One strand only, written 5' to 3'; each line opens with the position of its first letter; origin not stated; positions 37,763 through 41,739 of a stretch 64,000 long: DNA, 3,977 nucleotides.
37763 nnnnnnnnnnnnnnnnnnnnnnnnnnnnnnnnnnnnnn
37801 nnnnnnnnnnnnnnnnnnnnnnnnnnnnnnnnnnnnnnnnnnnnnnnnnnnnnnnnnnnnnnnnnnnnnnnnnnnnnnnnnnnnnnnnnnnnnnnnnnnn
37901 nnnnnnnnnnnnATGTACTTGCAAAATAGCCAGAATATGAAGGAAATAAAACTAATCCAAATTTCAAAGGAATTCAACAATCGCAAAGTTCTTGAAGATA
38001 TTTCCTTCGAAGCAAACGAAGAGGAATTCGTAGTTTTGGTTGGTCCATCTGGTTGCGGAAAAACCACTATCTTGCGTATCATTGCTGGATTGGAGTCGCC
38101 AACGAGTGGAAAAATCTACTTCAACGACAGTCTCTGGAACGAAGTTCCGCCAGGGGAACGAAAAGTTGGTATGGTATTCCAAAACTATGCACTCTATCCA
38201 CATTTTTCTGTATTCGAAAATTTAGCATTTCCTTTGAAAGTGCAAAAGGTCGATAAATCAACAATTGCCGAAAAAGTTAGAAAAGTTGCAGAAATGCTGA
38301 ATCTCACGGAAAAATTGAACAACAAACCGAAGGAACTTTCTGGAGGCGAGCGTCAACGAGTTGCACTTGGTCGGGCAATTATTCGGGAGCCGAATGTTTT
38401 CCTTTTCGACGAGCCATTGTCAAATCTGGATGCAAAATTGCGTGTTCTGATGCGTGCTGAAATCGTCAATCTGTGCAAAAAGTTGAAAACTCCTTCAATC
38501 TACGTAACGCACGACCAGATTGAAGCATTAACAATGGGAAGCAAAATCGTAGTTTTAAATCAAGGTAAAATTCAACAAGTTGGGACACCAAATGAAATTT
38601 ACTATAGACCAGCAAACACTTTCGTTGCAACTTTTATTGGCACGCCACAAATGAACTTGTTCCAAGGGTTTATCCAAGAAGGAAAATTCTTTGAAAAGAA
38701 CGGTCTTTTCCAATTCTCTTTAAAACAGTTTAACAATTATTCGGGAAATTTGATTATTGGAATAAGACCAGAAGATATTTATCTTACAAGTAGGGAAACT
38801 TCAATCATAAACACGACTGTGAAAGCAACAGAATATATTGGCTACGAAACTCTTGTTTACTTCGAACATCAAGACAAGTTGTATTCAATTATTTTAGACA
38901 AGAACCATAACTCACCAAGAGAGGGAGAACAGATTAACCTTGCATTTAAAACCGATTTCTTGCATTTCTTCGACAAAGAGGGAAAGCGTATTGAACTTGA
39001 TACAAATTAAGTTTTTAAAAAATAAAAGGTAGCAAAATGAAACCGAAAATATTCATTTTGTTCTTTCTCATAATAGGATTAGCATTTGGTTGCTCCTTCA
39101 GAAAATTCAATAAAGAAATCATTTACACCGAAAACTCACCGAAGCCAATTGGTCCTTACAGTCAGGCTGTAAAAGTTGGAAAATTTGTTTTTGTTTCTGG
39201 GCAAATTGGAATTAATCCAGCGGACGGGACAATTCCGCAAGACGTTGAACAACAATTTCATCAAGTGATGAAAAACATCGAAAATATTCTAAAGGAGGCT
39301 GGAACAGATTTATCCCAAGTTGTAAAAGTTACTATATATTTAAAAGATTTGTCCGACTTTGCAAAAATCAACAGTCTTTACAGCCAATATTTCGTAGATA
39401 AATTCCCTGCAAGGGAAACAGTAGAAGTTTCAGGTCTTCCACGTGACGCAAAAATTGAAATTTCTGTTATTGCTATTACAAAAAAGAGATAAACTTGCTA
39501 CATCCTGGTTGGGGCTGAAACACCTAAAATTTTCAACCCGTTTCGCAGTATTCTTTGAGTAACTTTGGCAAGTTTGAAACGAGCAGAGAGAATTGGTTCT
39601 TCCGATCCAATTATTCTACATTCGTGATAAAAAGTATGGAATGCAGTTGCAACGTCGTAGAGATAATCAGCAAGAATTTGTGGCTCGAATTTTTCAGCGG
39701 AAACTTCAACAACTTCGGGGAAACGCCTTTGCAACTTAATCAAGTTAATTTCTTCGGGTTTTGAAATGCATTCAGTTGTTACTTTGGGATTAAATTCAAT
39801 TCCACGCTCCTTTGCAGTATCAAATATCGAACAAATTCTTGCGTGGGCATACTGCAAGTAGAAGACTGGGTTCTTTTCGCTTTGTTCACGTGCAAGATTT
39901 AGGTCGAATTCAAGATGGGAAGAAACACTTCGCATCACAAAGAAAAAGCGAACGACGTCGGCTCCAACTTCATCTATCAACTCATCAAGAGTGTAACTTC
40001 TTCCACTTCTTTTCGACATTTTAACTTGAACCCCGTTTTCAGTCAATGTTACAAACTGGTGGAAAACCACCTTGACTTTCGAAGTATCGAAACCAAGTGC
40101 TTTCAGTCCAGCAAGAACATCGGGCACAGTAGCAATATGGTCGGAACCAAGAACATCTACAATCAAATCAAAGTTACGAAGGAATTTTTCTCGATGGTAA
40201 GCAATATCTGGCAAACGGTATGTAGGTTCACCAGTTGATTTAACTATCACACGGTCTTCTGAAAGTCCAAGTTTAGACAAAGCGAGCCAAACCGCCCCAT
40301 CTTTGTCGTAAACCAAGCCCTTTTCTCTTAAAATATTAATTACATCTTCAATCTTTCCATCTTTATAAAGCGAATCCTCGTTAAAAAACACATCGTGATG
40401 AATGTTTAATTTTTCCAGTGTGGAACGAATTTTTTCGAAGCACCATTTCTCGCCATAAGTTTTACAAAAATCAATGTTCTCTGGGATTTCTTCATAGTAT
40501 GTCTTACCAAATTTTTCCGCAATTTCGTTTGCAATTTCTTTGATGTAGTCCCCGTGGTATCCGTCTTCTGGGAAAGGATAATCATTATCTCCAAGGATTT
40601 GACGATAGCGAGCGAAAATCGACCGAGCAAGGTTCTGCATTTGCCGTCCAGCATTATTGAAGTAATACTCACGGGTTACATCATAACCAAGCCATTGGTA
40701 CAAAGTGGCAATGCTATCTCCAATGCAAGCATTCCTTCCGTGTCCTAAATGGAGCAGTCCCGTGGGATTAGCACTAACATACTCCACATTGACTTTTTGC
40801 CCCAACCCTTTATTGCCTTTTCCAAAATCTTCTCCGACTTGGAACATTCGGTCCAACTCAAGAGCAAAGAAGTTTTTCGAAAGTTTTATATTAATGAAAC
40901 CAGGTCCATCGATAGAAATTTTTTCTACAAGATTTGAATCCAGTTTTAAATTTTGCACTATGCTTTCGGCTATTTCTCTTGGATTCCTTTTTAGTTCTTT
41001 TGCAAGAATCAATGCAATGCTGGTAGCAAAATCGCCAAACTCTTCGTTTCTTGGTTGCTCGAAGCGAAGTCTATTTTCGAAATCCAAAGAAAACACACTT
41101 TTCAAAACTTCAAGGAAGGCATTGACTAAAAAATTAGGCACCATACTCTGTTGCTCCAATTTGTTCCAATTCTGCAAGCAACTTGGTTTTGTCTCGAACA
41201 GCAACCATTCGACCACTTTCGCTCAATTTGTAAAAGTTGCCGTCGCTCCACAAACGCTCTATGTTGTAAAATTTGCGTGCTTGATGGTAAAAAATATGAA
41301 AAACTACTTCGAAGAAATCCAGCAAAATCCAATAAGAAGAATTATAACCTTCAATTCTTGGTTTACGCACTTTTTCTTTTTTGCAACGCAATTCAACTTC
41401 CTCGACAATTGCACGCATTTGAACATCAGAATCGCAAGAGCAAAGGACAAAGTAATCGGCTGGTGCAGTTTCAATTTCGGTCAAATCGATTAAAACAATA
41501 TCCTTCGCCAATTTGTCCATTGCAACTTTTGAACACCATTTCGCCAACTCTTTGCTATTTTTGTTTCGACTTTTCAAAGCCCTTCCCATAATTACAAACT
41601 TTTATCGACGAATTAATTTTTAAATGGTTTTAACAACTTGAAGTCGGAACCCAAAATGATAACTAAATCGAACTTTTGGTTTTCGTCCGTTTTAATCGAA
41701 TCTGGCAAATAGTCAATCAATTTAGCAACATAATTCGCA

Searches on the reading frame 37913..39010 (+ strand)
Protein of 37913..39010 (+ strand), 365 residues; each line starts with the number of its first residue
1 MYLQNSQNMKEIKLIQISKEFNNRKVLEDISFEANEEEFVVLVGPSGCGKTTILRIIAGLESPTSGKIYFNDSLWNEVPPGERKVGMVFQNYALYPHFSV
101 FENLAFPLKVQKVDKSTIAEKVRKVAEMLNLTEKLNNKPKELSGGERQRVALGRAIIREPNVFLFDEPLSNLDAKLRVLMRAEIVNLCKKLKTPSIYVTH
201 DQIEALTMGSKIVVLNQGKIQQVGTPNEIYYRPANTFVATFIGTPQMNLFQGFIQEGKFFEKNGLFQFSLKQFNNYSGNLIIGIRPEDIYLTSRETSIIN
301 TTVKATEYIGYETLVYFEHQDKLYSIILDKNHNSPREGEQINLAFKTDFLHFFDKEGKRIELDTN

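Call 24: search_protein_families(library=pfam, proteins=[window:37913-39010:+], max_evalue=0.00001)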
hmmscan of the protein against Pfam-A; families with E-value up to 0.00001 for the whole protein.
window:37913-39010:+ (365 aa): 3 families
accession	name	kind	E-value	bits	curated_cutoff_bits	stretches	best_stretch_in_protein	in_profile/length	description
PF00005.33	ABC_tran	-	1.4e-34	120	25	1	27-169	1-136/137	ABC transporter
PF08402.16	TOBE_2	-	1.6e-07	31.7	21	1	282-353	1-76/76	TOBE domain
PF17912.7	OB_MalK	-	9.4e-07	30.1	27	1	243-289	1-53/53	MalK OB fold domain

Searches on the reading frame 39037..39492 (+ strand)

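Call 25: search_protein_families(library=pfam, proteins=[window:39037-39492:+], max_evalue=0.00001)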
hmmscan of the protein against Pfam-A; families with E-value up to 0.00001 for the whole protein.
window:39037-39492:+ (151 aa): 1 family
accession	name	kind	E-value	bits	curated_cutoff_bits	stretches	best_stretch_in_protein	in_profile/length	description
PF01042.26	Ribonuc_L-PSP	-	9.9e-42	142.2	27.3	1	31-147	1-120/121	Endoribonuclease L-PSP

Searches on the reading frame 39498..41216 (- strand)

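Call 24: search_protein_families(library=pfam, proteins=[window:39498-41216:-], max_evalue=0.00001)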
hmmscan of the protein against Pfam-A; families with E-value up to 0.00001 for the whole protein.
window:39498-41216:- (572 aa): 5 families
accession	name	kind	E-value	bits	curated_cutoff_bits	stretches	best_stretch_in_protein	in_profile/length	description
PF05746.21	DALR_1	-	2.7e-36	124.7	22.3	1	454-572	1-117/117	DALR anticodon binding domain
PF00750.26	tRNA-synt_1d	-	9.5e-27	94.3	23.3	1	139-417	19-298/349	tRNA synthetases class I (R), catalytic domain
PF03485.21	Arg_tRNA_synt_N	-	3.3e-23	82.5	21.5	1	32-112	5-85/85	Arginyl tRNA synthetase N terminal domain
PF01921.24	tRNA-synt_1f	-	9e-06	25.3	27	0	375-440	261-323/360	tRNA synthetases class I (K)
PF00133.28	tRNA-synt_1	-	9.9e-06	25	22.7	0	384-437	363-413/414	tRNA synthetases class I (I, L, M and V)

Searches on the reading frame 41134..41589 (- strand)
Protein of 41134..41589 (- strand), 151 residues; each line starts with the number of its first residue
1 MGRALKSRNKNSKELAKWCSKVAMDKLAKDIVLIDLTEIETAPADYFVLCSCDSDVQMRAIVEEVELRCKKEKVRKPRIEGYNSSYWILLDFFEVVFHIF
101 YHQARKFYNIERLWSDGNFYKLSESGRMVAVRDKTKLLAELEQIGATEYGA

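Call 25: search_protein_families(library=pfam, proteins=[window:41134-41589:-], max_evalue=0.00001)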
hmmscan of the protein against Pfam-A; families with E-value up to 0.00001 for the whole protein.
window:41134-41589:- (151 aa): 1 family
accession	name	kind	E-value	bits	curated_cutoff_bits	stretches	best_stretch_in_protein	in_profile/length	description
PF02410.21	RsfS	-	1.8e-29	102.3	21.6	1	20-114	4-98/98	Ribosomal silencing factor during starvation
